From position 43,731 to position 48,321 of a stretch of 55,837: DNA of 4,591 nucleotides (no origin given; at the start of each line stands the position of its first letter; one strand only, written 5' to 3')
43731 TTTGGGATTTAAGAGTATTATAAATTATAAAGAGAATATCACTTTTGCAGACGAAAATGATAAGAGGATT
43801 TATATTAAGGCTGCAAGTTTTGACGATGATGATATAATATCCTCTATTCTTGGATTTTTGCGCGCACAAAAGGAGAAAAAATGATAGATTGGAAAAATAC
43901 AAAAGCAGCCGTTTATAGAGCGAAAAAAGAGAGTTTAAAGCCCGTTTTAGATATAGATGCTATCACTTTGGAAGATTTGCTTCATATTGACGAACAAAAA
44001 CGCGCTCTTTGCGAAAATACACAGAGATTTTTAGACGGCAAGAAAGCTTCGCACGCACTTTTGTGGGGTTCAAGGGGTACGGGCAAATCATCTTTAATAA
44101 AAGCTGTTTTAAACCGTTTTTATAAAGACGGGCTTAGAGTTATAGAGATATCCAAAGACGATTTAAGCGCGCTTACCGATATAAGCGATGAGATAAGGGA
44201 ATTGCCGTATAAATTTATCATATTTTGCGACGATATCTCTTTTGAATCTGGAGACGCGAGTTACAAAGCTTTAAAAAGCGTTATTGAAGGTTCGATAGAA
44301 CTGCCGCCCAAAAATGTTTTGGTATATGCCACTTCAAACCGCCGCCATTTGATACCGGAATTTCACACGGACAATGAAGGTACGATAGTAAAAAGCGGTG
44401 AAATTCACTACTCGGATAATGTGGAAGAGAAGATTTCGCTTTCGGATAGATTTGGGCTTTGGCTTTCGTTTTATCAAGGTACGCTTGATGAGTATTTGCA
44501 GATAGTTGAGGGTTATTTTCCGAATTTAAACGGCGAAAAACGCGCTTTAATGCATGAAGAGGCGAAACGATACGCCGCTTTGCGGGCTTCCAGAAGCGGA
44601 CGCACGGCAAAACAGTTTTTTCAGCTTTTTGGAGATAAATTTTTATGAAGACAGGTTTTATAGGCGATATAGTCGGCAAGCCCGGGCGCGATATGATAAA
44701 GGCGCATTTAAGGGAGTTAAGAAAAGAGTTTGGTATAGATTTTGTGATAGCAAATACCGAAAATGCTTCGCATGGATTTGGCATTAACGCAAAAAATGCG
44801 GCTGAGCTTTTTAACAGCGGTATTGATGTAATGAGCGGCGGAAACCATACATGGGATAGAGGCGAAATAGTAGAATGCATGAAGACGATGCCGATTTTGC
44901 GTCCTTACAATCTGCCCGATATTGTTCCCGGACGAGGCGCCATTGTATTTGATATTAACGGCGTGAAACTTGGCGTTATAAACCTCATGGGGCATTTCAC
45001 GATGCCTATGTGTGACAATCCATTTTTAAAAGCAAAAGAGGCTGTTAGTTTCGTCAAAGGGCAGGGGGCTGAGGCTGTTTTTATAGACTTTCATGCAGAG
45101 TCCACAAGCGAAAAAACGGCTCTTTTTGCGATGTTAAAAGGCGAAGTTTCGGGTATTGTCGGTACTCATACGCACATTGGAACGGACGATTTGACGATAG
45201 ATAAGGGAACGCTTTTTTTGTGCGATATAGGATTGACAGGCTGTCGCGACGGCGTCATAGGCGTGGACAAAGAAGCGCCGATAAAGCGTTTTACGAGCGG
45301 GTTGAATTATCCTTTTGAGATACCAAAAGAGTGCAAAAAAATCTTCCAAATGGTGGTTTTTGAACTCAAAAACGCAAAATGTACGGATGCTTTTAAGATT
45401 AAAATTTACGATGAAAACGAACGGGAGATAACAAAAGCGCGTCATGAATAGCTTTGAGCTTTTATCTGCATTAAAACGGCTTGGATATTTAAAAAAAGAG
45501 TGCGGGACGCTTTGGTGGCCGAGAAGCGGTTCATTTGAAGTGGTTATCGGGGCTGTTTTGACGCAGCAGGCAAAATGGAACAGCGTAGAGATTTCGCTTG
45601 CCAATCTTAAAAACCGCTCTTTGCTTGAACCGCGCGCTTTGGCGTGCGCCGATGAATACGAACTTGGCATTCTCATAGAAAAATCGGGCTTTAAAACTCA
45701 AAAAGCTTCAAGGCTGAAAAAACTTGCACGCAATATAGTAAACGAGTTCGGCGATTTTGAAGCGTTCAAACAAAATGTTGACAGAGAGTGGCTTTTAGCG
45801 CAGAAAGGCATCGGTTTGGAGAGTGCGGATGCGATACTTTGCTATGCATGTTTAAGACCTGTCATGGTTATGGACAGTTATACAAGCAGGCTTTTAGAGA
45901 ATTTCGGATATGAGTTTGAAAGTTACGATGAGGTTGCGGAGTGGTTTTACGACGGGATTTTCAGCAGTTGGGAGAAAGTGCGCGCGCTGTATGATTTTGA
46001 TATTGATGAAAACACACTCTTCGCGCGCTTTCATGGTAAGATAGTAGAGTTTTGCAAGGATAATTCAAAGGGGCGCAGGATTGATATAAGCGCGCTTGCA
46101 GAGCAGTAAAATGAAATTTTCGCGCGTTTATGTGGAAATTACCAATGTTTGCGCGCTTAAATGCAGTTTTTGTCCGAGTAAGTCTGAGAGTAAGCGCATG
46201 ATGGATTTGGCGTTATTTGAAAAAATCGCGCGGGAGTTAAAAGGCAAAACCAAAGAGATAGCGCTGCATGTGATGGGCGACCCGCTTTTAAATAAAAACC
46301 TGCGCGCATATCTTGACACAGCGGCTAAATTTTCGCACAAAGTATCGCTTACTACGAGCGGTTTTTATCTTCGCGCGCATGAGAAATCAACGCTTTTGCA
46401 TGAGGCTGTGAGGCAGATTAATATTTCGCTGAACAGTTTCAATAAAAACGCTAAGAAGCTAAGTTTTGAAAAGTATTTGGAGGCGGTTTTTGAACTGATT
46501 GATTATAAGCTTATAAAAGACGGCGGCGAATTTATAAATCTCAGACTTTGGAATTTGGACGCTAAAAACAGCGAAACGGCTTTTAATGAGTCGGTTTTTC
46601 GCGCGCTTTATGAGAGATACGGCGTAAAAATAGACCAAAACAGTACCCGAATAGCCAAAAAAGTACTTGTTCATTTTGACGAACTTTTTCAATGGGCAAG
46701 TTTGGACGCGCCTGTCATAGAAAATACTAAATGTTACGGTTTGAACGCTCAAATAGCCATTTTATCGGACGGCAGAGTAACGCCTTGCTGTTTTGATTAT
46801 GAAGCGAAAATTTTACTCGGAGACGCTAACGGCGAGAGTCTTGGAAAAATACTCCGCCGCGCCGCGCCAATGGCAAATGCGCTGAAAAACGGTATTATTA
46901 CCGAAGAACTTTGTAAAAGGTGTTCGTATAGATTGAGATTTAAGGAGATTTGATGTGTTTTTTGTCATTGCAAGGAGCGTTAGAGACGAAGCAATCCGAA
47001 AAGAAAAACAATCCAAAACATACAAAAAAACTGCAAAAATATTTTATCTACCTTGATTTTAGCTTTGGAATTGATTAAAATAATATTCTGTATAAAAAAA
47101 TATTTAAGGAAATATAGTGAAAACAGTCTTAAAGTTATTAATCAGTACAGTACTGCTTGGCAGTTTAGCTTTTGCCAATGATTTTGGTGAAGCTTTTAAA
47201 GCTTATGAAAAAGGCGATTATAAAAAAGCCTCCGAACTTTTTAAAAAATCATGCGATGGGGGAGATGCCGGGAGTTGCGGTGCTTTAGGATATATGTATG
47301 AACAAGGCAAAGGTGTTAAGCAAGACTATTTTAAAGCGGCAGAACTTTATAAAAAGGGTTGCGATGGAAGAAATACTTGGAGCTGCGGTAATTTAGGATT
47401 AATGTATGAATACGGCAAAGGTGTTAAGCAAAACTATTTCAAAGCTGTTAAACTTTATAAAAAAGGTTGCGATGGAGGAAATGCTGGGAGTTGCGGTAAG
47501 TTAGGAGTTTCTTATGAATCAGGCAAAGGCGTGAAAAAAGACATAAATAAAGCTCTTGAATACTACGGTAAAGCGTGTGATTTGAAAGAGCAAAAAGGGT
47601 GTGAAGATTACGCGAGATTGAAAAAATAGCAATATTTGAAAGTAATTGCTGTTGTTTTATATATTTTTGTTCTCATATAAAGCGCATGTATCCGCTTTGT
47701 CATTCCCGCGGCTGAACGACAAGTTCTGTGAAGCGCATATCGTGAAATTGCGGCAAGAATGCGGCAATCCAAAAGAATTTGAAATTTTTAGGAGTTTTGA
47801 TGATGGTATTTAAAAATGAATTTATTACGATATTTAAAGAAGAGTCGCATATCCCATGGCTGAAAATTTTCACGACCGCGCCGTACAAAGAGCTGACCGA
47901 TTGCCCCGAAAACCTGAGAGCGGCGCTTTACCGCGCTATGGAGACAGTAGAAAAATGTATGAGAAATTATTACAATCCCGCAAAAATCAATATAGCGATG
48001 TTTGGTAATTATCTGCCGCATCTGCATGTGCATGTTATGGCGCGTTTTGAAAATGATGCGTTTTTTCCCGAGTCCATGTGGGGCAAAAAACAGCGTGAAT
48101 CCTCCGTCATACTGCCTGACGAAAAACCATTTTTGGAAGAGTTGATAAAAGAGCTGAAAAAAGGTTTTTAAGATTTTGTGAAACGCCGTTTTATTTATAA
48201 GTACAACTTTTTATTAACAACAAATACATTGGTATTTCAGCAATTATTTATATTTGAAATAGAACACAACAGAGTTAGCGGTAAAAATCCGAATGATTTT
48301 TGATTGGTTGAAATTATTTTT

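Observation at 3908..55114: About 90 copies of a 35-42 bp hairpin repeat whose central stem varies but stays complementary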

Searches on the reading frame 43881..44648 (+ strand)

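Call 83: search_protein_families(library=pfam, proteins=[window:43881-44648:+], max_evalue=0.00001)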
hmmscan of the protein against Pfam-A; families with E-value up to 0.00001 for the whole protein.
window:43881-44648:+ (255 aa): 3 families
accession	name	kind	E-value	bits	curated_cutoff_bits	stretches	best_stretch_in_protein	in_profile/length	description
PF05673.19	DUF815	-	8.2e-97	323.7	23.8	1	6-249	2-244/249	Protein of unknown function (DUF815)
PF13191.12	AAA_16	-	3.2e-06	28.2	32.6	1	38-99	7-70/167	AAA ATPase domain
PF00004.35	AAA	-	7.1e-06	26.9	21.2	0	60-159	2-115/131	ATPase family associated with various cellular activities (AAA)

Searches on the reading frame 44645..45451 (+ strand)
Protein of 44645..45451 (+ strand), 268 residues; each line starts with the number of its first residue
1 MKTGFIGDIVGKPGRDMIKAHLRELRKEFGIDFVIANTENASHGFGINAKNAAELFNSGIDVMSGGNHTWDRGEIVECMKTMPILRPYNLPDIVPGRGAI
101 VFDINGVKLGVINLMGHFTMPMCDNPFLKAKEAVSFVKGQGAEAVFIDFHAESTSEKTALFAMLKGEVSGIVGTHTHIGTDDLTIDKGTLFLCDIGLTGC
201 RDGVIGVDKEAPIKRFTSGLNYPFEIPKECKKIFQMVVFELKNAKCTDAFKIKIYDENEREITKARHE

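Call 83: search_protein_families(library=pfam, proteins=[window:44645-45451:+], max_evalue=0.00001)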
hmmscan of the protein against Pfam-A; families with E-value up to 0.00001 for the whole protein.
window:44645-45451:+ (268 aa): 2 families
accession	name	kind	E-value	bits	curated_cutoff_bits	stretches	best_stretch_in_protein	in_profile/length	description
PF13277.11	YmdB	-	3.8e-85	285.6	27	1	5-246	2-247/253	YmdB-like protein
PF00149.33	Metallophos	-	2.9e-06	28.3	21.5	1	1-178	1-190/191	Calcineurin-like phosphoesterase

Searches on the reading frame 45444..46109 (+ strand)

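Call 83: search_protein_families(library=pfam, proteins=[window:45444-46109:+], max_evalue=0.00001)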
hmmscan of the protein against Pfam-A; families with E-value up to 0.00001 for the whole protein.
window:45444-46109:+ (221 aa): 1 family
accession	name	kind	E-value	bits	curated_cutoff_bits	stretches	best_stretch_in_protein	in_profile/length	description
PF00730.31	HhH-GPD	-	3.4e-13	50.3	26.2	1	35-155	1-87/108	HhH-GPD superfamily base excision DNA repair protein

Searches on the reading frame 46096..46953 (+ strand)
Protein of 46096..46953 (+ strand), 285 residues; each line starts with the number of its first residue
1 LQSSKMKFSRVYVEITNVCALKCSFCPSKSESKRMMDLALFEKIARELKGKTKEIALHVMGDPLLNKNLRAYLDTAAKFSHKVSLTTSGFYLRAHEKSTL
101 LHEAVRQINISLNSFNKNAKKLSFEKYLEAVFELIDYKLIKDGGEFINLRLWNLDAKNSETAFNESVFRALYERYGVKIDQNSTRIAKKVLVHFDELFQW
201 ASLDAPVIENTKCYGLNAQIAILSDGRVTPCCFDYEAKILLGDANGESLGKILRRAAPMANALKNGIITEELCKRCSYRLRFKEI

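Call 17: search_protein_families(library=pfam, proteins=[window:46096-46953:+])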
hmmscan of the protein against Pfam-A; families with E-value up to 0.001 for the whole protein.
window:46096-46953:+ (285 aa): 2 families
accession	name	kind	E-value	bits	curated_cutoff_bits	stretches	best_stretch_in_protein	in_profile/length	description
PF04055.27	Radical_SAM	-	1.5e-14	55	29.5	1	13-137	1-139/166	Radical SAM superfamily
PF13186.11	SPASM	-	1.1e-09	38.9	21.5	1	213-276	1-66/67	Iron-sulfur cluster-binding domain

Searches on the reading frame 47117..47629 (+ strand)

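Call 17: search_protein_families(library=pfam, proteins=[window:47117-47629:+])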
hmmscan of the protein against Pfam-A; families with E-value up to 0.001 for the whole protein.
window:47117-47629:+ (170 aa): 4 families
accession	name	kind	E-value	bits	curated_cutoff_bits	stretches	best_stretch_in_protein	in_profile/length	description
PF08238.18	Sel1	-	6.6e-27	93.4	30.7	3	92-122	6-36/36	Sel1 repeat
PF04212.24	MIT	-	1.2e-06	28.9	30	0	104-119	17-32/66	MIT (microtubule interacting and transport) domain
PF13176.12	TPR_7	-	8.5e-05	22.8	27.9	0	53-80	1-24/36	Tetratricopeptide repeat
PF07719.23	TPR_2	-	0.00055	20.3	27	0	26-45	8-27/34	Tetratricopeptide repeat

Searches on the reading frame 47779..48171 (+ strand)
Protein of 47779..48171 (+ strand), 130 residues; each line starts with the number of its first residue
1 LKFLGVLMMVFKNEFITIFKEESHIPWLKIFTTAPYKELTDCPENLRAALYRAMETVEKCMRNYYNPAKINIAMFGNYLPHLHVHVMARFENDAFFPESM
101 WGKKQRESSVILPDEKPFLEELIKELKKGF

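Call 17: search_protein_families(library=pfam, proteins=[window:47779-48171:+])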
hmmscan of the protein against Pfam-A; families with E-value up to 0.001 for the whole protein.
window:47779-48171:+ (130 aa): 1 family
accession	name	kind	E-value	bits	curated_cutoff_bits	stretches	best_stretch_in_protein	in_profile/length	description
PF01230.28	HIT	-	1.7e-07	32.2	21.5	1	29-91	30-97/98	HIT domain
